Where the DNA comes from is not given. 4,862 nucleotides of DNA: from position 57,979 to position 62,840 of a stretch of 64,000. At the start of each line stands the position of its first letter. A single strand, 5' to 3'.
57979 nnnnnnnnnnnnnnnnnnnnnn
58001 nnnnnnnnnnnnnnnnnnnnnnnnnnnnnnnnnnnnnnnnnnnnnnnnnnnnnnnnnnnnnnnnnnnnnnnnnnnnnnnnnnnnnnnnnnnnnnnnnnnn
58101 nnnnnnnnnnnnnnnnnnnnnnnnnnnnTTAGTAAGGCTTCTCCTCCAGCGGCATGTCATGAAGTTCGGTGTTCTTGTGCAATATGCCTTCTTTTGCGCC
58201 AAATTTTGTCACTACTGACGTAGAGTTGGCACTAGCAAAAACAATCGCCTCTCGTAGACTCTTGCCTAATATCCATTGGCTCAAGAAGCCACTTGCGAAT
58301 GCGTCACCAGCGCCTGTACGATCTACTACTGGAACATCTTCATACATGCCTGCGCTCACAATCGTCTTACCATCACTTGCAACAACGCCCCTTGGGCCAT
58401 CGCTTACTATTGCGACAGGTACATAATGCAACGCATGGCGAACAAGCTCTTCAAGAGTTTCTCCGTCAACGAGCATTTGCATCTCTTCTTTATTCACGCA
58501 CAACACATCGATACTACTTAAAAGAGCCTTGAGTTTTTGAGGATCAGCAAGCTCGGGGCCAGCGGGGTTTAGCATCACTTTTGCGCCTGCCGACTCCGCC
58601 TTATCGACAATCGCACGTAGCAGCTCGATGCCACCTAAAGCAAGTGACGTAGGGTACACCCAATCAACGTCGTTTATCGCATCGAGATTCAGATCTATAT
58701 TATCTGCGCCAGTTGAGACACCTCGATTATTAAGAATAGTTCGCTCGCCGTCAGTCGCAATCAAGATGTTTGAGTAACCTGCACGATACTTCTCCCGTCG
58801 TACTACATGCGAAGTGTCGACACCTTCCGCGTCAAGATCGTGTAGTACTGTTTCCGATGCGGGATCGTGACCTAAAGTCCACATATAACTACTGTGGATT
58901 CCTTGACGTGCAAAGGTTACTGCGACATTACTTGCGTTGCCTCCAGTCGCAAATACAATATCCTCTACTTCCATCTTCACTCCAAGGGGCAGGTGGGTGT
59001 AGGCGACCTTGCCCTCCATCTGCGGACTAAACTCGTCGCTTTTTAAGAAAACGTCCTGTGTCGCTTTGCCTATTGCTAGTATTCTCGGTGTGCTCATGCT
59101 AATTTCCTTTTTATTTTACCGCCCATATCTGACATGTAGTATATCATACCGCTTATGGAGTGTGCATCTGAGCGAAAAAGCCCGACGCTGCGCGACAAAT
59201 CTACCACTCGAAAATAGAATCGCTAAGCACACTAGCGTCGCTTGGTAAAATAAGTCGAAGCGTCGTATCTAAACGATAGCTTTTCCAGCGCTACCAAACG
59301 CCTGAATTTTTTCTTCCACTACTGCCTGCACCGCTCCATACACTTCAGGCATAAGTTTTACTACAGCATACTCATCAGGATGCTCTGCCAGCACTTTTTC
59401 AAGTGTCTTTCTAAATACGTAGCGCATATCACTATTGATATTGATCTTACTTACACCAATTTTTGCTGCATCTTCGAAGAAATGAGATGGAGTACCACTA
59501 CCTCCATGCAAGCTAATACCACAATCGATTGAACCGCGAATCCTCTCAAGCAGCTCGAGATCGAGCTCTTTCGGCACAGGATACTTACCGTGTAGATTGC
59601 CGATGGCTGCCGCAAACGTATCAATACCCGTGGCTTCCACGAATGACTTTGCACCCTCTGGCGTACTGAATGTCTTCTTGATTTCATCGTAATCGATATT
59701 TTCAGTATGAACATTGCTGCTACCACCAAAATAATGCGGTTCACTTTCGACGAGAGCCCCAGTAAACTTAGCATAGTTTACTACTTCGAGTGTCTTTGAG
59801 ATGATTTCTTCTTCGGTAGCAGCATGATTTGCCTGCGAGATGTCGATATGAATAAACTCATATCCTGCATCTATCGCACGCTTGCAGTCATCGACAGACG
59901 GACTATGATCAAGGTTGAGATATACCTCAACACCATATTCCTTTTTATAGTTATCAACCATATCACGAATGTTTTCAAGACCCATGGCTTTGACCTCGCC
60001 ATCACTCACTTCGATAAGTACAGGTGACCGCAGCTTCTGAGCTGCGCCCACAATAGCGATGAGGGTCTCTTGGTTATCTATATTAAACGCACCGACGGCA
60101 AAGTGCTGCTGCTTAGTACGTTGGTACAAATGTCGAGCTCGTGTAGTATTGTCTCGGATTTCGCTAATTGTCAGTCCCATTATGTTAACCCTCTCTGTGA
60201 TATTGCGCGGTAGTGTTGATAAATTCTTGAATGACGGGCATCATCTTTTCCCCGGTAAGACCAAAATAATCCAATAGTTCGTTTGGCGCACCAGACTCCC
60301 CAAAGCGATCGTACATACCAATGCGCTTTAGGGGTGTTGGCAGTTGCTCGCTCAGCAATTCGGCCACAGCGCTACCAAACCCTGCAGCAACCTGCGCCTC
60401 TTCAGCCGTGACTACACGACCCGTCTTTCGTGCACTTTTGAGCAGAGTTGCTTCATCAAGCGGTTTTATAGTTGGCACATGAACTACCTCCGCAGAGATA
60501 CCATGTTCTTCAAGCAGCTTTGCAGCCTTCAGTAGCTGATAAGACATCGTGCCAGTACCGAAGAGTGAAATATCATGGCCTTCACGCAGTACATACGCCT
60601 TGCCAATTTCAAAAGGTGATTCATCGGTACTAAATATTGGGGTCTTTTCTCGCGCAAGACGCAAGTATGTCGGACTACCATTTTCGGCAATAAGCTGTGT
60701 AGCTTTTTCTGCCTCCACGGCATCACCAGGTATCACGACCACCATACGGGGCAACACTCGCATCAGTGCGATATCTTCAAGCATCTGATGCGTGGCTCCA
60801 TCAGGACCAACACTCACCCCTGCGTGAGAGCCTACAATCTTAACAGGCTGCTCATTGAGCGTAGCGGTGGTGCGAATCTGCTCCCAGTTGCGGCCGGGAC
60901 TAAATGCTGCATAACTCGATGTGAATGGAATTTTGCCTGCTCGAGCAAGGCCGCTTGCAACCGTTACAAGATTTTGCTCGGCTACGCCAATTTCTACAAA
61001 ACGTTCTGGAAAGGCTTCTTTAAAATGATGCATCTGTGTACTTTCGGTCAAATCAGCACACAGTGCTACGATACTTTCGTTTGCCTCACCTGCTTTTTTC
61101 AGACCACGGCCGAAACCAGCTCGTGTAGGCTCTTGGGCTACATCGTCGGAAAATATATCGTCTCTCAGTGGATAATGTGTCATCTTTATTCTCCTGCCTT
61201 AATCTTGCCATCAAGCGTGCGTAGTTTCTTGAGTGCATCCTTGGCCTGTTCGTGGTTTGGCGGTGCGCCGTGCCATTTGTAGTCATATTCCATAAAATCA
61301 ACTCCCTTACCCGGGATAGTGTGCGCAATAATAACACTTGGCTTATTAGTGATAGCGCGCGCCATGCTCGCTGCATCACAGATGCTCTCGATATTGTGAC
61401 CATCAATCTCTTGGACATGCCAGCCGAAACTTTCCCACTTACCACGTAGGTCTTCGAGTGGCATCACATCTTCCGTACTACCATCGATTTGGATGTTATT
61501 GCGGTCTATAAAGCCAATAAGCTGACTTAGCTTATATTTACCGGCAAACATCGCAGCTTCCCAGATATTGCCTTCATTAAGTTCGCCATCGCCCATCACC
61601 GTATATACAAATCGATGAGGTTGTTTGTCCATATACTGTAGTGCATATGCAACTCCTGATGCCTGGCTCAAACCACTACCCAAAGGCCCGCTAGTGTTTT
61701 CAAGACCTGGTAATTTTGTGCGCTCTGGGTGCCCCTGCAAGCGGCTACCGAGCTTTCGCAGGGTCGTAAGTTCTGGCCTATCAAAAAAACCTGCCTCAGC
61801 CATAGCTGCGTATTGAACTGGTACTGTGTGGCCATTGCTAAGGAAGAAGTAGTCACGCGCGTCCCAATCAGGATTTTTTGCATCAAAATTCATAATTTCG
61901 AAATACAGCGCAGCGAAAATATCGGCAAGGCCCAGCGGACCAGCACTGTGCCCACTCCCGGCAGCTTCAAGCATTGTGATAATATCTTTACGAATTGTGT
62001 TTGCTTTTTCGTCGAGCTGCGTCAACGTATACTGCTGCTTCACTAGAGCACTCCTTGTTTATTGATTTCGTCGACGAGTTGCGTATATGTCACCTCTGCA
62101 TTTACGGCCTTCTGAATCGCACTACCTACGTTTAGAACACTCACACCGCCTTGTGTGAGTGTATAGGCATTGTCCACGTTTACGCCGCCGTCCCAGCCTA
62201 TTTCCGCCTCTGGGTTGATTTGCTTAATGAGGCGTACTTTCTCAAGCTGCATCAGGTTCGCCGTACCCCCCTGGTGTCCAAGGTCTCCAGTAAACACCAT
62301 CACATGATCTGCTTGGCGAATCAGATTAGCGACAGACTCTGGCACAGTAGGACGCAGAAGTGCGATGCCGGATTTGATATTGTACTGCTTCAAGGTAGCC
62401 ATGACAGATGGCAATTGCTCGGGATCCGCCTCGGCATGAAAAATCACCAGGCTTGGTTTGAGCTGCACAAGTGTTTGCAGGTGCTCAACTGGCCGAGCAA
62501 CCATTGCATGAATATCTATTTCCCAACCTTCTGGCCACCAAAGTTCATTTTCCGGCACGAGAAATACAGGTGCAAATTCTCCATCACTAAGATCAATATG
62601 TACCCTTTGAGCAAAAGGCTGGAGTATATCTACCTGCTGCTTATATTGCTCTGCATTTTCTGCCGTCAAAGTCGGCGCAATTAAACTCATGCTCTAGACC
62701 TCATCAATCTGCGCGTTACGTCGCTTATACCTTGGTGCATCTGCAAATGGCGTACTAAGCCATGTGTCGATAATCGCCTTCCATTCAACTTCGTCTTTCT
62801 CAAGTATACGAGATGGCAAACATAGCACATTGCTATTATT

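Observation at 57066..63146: Pentose-phosphate / aldolase / kinase supercluster without transaldolase, ending in a LOG-like gene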

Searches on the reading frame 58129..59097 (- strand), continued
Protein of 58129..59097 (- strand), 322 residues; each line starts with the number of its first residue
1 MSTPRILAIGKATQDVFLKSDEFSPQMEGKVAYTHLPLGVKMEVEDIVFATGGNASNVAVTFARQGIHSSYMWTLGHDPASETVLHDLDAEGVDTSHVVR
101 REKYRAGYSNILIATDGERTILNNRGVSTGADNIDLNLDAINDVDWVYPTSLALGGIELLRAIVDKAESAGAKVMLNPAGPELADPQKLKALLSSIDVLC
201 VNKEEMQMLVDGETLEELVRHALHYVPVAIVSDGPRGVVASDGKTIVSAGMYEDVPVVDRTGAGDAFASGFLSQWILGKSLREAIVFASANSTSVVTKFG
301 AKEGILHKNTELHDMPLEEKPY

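Call 85: search_protein_families(library=ncbifam, proteins=[L025:12528-13298:+, L016:12515-13300:+], max_evalue=0.001)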
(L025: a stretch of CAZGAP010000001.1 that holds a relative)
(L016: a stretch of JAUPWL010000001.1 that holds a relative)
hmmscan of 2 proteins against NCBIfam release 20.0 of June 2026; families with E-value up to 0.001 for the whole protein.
L025:12528-13298:+ (256 aa): 4 families
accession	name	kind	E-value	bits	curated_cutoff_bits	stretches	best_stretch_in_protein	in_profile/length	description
TIGR00730.1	TIGR00730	subfamily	1.7e-42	145.2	96.35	1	54-229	2-177/178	TIGR00730 family Rossman fold protein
TIGR00725.1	TIGR00725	hypoth_equivalog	4.5e-14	52.2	106.9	1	54-169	3-114/159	TIGR00725 family protein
NF058542.1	CtkRMPhLog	equivalog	1.4e-12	48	300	1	70-225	18-173/177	cytokinin riboside 5'-monophosphate phosphoribohydrolase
NF038390.1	Nsidase_PpnN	equivalog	1.1e-05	24.4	450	0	150-233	249-332/450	nucleotide 5'-monophosphate nucleosidase PpnN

L016:12515-13300:+ (261 aa): 4 families
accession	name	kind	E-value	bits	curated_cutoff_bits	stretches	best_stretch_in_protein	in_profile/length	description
TIGR00730.1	TIGR00730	subfamily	4.2e-38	130.9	96.35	1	54-228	2-176/178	TIGR00730 family Rossman fold protein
TIGR00725.1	TIGR00725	hypoth_equivalog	8e-14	51.4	106.9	1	54-167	3-112/159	TIGR00725 family protein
NF058542.1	CtkRMPhLog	equivalog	3e-10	40.3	300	1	54-183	3-132/177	cytokinin riboside 5'-monophosphate phosphoribohydrolase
NF038390.1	Nsidase_PpnN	equivalog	1.1e-06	27.7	450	0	148-251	247-349/450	nucleotide 5'-monophosphate nucleosidase PpnN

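Call 97: predict_structure(alignment_id=A2)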
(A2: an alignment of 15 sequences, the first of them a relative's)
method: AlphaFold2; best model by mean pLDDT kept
length: 322 residues; sequences in the alignment: 15
mean_pLDDT: 76.3   pTM: 0.81
mean pLDDT of the five models: 76.3, 74.1, 72.5, 71.3, 56.3
residues with pLDDT >= 90: 140; 70-90: 88; 50-70: 24; < 50: 70
segments of 3 or more residues with pLDDT < 50: 16-53, 108-126, 258-261, 295-303
pLDDT, mean of each block of 10 residues (from residue 1): 90 56 35 30 38 72 93 82 83 92 61 40 51 87 96 85 97 91 88 96 92 95 98 85 94 56 76 95 90 48 65 84 91
secondary structure, 60 per line:
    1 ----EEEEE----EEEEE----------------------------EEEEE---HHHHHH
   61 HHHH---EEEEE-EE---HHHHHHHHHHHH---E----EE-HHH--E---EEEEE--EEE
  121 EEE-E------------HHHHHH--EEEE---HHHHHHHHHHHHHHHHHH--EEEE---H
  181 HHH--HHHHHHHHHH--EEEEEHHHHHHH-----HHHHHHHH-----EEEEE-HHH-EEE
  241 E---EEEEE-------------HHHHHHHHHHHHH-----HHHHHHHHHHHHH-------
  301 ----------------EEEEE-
elements in order: E5-9 E14-18 E47-51 H55-64 E68-72 H79-90 E111-115 E118-123 H138-143 E146-149 H153-170 E173-176 H180-183 H186-195 E198-202 H203-209 H215-222 E228-232 E238-241 E245-249 H263-275 H281-293 E317-321

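Call 99: fold_search(model_id=the predicted structure, library=pdb)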
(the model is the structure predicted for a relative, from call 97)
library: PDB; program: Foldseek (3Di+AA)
matches with E <= 10: 1587; with E <= 0.001: 373
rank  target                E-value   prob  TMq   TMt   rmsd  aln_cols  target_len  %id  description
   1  3in1_A                3.1e-19  1.00  0.72  0.74   4.8       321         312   23  Crystal structure of a putative Ribokinase in complex with ADP from E.coli (released 2009-09-08)
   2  3h49_A                1.7e-18  1.00  0.72  0.75   4.6       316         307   24  Crystal structure of a putative Ribokinase (Apo Form) from E.coli at 1.8A resolution (released 2009-04-28)
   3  3h49_B                6.0e-18  1.00  0.66  0.70   5.2       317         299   24  Crystal structure of a putative Ribokinase (Apo Form) from E.coli at 1.8A resolution (released 2009-04-28)
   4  3ry7                  1.8e-17  1.00  0.68  0.72   4.9       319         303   21  Crystal Structure of Sa239 (released 2012-04-25)
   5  3pl2_D                2.9e-17  1.00  0.70  0.72   5.5       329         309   22  Crystal structure of a 5-keto-2-deoxygluconokinase (NCgl0155, Cgl0158) from Corynebacterium glutamicum ATCC 13032 KITA (released 2010-11-24)
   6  3iq0_A                3.4e-17  1.00  0.70  0.73   4.9       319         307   20  Crystal structure of a putative Ribokinase II in complex with ATP and Mg+2 from E.coli (released 2009-09-08)
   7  3pl2_A                5.2e-17  1.00  0.68  0.71   5.6       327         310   22  Crystal structure of a 5-keto-2-deoxygluconokinase (NCgl0155, Cgl0158) from Corynebacterium glutamicum ATCC 13032 KITA (released 2010-11-24)
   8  4du5_C                6.3e-17  1.00  0.65  0.71   5.0       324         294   20  Crystal structure of PfkB protein from Polaromonas sp. JS666 (released 2012-03-21)
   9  4du5_D                6.7e-17  1.00  0.65  0.71   5.2       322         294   20  Crystal structure of PfkB protein from Polaromonas sp. JS666 (released 2012-03-21)
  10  2qcv                  6.7e-17  1.00  0.66  0.65   5.5       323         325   18  CRYSTAL STRUCTURE OF a putative 5-dehydro-2-deoxygluconokinase (IOLC) FROM BACILLUS HALODURANS C-125 AT 1.90 A RESOLUTIO (released 2007-08-07)
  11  6a8a_A                1.5e-16  1.00  0.71  0.70   5.2       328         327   20  Ribokinase from Leishmania donovani with ATP (released 2019-07-10)
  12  6ilr_A                1.9e-16  1.00  0.66  0.67   5.4       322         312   22  Structure of Arabidopsis thaliana Ribokinase in unligand form (released 2019-03-13)
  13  3k9e_B                2.2e-16  1.00  0.71  0.73   5.0       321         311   20  Crystal structure of a putative Ribokinase II (Apo Form) from E.coli (released 2009-11-10)
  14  4du5_B                2.4e-16  1.00  0.63  0.68   5.6       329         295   21  Crystal structure of PfkB protein from Polaromonas sp. JS666 (released 2012-03-21)
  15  4k8k_A                2.5e-16  1.00  0.68  0.66   5.7       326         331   20  Crystal structure of probable sugar kinase protein from Rhizobium etli CFN 42 complexed with 1-(4-methoxyphenyl)-1-cyc (released 2013-05-01)
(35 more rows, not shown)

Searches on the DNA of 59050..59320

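Call 87: search_rna_families(source=window, start=59050, end=59320, threshold=evalue, max_evalue=1)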
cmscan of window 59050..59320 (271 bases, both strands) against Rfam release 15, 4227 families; matches with E-value up to 1: 0.
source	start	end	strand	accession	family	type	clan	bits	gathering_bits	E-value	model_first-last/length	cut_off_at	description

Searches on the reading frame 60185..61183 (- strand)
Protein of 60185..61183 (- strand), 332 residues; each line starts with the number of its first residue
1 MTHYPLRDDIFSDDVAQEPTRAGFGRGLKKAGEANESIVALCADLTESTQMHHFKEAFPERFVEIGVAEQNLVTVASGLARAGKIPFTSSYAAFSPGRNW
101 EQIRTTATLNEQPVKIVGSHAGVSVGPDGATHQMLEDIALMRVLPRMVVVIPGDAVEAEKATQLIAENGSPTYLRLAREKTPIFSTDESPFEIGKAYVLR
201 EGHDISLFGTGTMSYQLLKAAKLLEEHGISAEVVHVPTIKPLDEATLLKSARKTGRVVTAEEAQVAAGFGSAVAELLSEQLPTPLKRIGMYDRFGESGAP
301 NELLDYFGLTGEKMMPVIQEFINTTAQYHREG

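Call 3: search_protein_families(library=pfam, proteins=[window:60185-61183:-], max_evalue=0.01)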
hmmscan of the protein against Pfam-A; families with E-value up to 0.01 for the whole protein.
window:60185-61183:- (332 aa): 3 families
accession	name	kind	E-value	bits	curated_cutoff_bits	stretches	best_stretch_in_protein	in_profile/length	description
PF02779.29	Transket_pyr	-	3.5e-38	131.4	27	1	20-181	5-172/174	Transketolase, pyrimidine binding domain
PF02780.25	Transketolase_C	-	5.8e-37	126.8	25.9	1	194-313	1-123/124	Transketolase, C-terminal domain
PF22613.1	Transketolase_C_1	-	3.3e-09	37.4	27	1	196-310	2-113/113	Transketolase-like TK C-terminal domain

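Call 4: search_protein_families(library=ncbifam, proteins=[window:60185-61183:-], max_evalue=0.01)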
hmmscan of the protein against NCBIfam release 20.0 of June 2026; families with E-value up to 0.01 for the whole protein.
window:60185-61183:- (332 aa): 10 families
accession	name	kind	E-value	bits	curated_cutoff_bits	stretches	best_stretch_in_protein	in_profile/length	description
NF004559.0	PRK05899.2-5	equivalog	2.8e-86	290.1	488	1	16-323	316-625/627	transketolase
TIGR00204.1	dxs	equivalog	2e-58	198.4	465.95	1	24-322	316-615/616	1-deoxy-D-xylulose-5-phosphate synthase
NF004556.0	PRK05899.2-2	equivalog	1.8e-48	165.3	575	1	19-321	323-637/639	transketolase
NF003933.0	PRK05444.2-2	equivalog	8.2e-40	136.9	395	1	26-321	301-604/606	1-deoxy-D-xylulose-5-phosphate synthase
NF008968.0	PRK12315.1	subfamily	2.2e-32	112.1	510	1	28-322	289-581/582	1-deoxy-D-xylulose-5-phosphate synthase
TIGR00232.1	tktlase_bact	equivalog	2.4e-28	98.9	682.25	1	14-322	345-653/654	transketolase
NF004558.0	PRK05899.2-4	equivalog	9e-23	80.5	788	1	36-322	363-650/651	transketolase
NF006667.0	PRK09212.1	subfamily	2.8e-20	72.5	321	1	186-280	185-279/327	pyruvate dehydrogenase complex E1 component subunit beta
NF008854.0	PRK11892.1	equivalog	2.2e-19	69.5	454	1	180-280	318-418/464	pyruvate dehydrogenase complex E1 component subunit beta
TIGR03710.1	OAFO_sf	subfamily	0.0034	16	482.75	1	201-264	462-524/561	2-oxoacid:acceptor oxidoreductase subunit alpha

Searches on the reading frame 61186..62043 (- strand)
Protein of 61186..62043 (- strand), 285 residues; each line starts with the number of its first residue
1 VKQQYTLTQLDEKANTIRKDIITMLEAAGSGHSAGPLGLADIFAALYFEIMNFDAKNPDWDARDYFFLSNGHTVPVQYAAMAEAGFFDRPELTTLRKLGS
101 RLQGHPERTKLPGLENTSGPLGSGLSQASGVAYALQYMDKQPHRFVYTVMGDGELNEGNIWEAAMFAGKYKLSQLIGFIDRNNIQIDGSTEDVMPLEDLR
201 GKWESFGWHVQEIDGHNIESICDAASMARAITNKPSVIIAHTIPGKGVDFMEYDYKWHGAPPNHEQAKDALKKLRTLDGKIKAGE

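Call 3: search_protein_families(library=pfam, proteins=[window:61186-62043:-], max_evalue=0.01)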
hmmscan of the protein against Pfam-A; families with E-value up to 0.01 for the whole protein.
window:61186-62043:- (285 aa): 5 families
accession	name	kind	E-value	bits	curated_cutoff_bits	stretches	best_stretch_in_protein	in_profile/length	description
PF00456.26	Transketolase_N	-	7.7e-59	199.8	22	1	13-273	5-274/334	Transketolase, thiamine diphosphate binding domain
PF13292.11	DXP_synthase_N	-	8.8e-09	35.5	21.2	1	6-186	14-175/274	1-deoxy-D-xylulose-5-phosphate synthase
PF00676.26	E1_dh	-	8.3e-08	32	22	1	97-237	80-219/300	Dehydrogenase E1 component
PF09364.15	XFP_N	-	5.5e-05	22.6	23.7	1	110-223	131-242/364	XFP N-terminal domain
PF02775.26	TPP_enzyme_C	-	0.0055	17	21.9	0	115-156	24-59/151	Thiamine pyrophosphate enzyme, C-terminal TPP binding domain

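Call 4: search_protein_families(library=ncbifam, proteins=[window:61186-62043:-], max_evalue=0.01)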
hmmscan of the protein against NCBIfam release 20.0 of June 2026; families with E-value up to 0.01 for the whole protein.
window:61186-62043:- (285 aa): 13 families
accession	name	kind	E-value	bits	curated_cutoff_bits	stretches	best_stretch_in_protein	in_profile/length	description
NF004559.0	PRK05899.2-5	equivalog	4.8e-86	289.3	488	1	2-276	10-281/627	transketolase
NF004556.0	PRK05899.2-2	equivalog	1.6e-73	248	575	1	5-274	12-276/639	transketolase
TIGR00232.1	tktlase_bact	equivalog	9.4e-63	212.6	682.25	1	13-275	3-274/654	transketolase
NF004558.0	PRK05899.2-4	equivalog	3e-51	174.6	788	1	14-275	7-271/651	transketolase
TIGR03182.1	PDH_E1_alph_y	equivalog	2.7e-11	43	393.85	1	121-232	112-220/315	pyruvate dehydrogenase (acetyl-transferring) E1 component subunit alpha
TIGR00204.1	dxs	equivalog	2.8e-11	42.7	465.95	2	6-186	14-175/616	1-deoxy-D-xylulose-5-phosphate synthase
TIGR03181.1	PDH_E1_alph_x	equivalog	1.2e-10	40.8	411.35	1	120-230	123-230/341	pyruvate dehydrogenase (acetyl-transferring) E1 component subunit alpha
NF003933.0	PRK05444.2-2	equivalog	1.5e-08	33.7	395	1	118-266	117-273/606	1-deoxy-D-xylulose-5-phosphate synthase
TIGR00759.1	aceE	equivalog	5.5e-08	31.2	859.9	1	53-210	122-286/885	pyruvate dehydrogenase (acetyl-transferring), homodimeric type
NF008968.0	PRK12315.1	subfamily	2e-06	26.4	510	1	124-264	119-266/582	1-deoxy-D-xylulose-5-phosphate synthase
TIGR03186.1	AKGDH_not_PDH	exception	6.9e-06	24.6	1408.3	1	30-211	101-287/889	alpha-ketoglutarate dehydrogenase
NF003616.0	PRK05261.1-1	subfamily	0.00045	18.6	777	1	109-222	131-242/788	phosphoketolase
NF003619.0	PRK05261.1-4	subfamily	0.003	15.6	962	1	110-231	143-260/799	phosphoketolase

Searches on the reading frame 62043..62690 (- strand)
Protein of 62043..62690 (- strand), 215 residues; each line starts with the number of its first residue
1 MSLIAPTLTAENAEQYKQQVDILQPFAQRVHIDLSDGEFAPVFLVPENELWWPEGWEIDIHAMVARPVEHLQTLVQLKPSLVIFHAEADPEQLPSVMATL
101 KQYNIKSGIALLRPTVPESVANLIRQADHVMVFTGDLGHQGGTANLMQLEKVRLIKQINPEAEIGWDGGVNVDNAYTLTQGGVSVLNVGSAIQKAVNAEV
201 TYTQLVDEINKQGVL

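Call 3: search_protein_families(library=pfam, proteins=[window:62043-62690:-], max_evalue=0.01)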
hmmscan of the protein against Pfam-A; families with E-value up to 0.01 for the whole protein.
window:62043-62690:- (215 aa): 1 family
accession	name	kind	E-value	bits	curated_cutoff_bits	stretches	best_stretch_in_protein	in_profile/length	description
PF00834.25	Ribul_P_3_epim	-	2.3e-23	83.1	21.1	1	4-192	2-197/198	Ribulose-phosphate 3 epimerase family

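Call 4: search_protein_families(library=ncbifam, proteins=[window:62043-62690:-], max_evalue=0.01)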
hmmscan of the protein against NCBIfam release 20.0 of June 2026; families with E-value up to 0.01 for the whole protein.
window:62043-62690:- (215 aa): 10 families
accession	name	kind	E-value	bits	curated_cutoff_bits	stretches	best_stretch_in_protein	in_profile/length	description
NF004076.0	PRK05581.1-4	subfamily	2.9e-24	85.6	165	1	3-203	6-213/221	ribulose-phosphate 3-epimerase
TIGR01163.1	rpe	equivalog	1.7e-22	79.8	212.6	1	4-200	2-205/211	ribulose-phosphate 3-epimerase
NF007266.0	PRK09722.1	equivalog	1.1e-19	70.9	271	1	4-191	5-199/230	D-allulose 6-phosphate 3-epimerase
NF005944.0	PRK08005.1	equivalog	2.3e-15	56.4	376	1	58-205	61-207/210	ribulose-phosphate 3 epimerase family protein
NF005986.0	PRK08091.1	equivalog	1.3e-06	28.5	264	1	12-197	23-215/229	ribulose-phosphate 3-epimerase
NF009833.0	PRK13307.1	equivalog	0.00025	20.1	274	1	147-211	317-381/392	bifunctional 5,6,7,8-tetrahydromethanopterin hydro-lyase/3-hexulose-6-phosphate synthase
NF010658.0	PRK14057.1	equivalog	0.0013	18.3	530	1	15-90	36-110/254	epimerase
TIGR03128.2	RuMP_HxlA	equivalog_domain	0.002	17.9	200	1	143-202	139-198/205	3-hexulose-6-phosphate synthase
NF005119.0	PRK06552.1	subfamily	0.0033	17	238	1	146-198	140-192/213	bifunctional 2-keto-4-hydroxyglutarate aldolase/2-keto-3-deoxy-6-phosphogluconate aldolase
NF005442.0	PRK07028.1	equivalog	0.0039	15.8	593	1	139-211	138-212/430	bifunctional hexulose-6-phosphate synthase/ribonuclease regulator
